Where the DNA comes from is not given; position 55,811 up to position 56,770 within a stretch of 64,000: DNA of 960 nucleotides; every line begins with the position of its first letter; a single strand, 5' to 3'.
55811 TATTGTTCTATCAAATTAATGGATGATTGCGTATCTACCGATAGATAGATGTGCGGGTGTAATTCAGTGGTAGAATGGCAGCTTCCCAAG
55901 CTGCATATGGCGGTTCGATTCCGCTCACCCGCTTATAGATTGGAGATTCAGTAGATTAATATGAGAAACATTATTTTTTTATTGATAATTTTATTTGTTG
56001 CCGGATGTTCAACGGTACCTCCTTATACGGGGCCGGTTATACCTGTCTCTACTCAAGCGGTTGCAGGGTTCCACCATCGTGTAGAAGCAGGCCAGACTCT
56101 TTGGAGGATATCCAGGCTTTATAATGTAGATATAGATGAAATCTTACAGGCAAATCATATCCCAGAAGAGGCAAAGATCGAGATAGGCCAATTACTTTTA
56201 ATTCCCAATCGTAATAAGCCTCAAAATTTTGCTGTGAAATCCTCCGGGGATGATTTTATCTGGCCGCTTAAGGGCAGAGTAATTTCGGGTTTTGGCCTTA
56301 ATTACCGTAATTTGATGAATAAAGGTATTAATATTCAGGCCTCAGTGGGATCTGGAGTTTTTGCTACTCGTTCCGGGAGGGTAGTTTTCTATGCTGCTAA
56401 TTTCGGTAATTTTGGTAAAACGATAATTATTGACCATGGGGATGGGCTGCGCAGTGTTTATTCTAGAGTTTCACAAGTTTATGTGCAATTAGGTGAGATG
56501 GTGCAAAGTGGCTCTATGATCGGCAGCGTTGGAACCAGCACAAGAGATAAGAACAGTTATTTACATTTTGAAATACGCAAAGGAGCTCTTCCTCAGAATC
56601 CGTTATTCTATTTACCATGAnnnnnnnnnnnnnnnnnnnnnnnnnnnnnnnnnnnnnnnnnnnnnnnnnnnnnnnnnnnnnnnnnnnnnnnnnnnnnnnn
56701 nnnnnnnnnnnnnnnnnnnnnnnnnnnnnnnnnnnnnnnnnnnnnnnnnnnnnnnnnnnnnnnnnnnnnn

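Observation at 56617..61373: Overlapping five-gene operon: orphan Arch-type AAA+ ATPase followed by four distinct nucleotide phosphohydrolases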

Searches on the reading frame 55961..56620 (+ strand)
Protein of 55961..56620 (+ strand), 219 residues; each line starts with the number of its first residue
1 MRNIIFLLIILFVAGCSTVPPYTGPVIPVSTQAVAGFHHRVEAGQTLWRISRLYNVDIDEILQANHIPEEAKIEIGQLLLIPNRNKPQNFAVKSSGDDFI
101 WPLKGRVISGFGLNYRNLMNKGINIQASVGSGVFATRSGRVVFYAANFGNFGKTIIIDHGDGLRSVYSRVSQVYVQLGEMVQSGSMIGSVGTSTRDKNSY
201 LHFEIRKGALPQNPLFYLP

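Call 4: search_protein_families(library=pfam, proteins=[window:55961-56620:+], max_evalue=0.01)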
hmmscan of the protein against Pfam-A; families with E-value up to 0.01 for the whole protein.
window:55961-56620:+ (219 aa): 3 families
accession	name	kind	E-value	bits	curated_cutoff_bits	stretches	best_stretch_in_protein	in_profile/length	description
PF01551.29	Peptidase_M23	-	4.9e-24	84.8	28.7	1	119-214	2-96/96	Peptidase family M23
PF01476.26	LysM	-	2.1e-11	44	20.9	1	39-82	1-43/43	LysM domain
PF23446.1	LysM1_NFP_LYK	-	0.00012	23.3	36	1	45-82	16-54/60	NFP/LYK LysM1 domain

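Call 5: search_protein_families(library=ncbifam, proteins=[window:55961-56620:+], max_evalue=0.01)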
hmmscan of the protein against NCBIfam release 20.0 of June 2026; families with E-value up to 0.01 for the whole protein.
window:55961-56620:+ (219 aa): 18 families
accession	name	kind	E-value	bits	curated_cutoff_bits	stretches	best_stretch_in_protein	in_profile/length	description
NF041208.1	celldiv_DipM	equivalog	1e-29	104.1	740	2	86-218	284-417/419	cell division endopeptidase DipM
NF040883.1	amid_act_ActS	equivalog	1.4e-28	99.8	375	2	97-219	115-234/242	amidase activator ActS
NF050804.1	CellDivDipMCaul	equivalog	2.6e-26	92.6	900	1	97-207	505-615/634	cell division endopeptidase DipM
NF008123.1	PRK10871.1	equivalog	4.2e-22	79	311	1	98-219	245-363/365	murein hydrolase activator NlpD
NF052336.1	PdgHdaseHSB100310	equivalog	4.5e-20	72.2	500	1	94-207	30-143/316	peptidoglycan hydrolase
NF052530.1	Heli_ShapePgp3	exception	5.3e-18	65.1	300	1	97-215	139-261/270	peptidoglycan metallopeptidase Pgp3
NF008644.1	PRK11637.1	equivalog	5.4e-18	65.1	270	1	98-218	263-383/385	murein hydrolase activator EnvC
NF047755.1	LIC_10271_M23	exception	2.4e-17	63.4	180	1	37-209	25-200/207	LIC_10271 family cell wall hydrolase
NF053738.1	S2SprSpoIIQBc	equivalog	6e-14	52.2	250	1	118-218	120-223/232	stage II sporulation protein SpoIIQ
NF052529.1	PG_M23_Pgp6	exception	7.3e-11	41.4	600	1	122-205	337-419/452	peptidoglycan metallopeptidase Pgp6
NF008652.0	PRK11649.1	equivalog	3.5e-09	35.9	341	1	120-215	313-407/439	murein DD-endopeptidase MepM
NF047657.1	CellWlHdaseLepto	equivalog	7.3e-09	35.4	400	1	89-211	96-213/221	hypothetical protein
NF053825.1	PdgNdpepShyA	equivalog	1.4e-07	30.6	700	1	121-211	297-386/425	peptidoglycan DD-endopeptidase ShyA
NF053824.1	PdgNdpepShyC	equivalog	4.5e-06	25.8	700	1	120-209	296-384/429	peptidoglycan DD-endopeptidase ShyC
TIGR02899.1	spore_safA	subfamily_domain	3.9e-05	23.5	67.85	1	41-66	1-26/44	SafA/ExsA family spore coat assembly protein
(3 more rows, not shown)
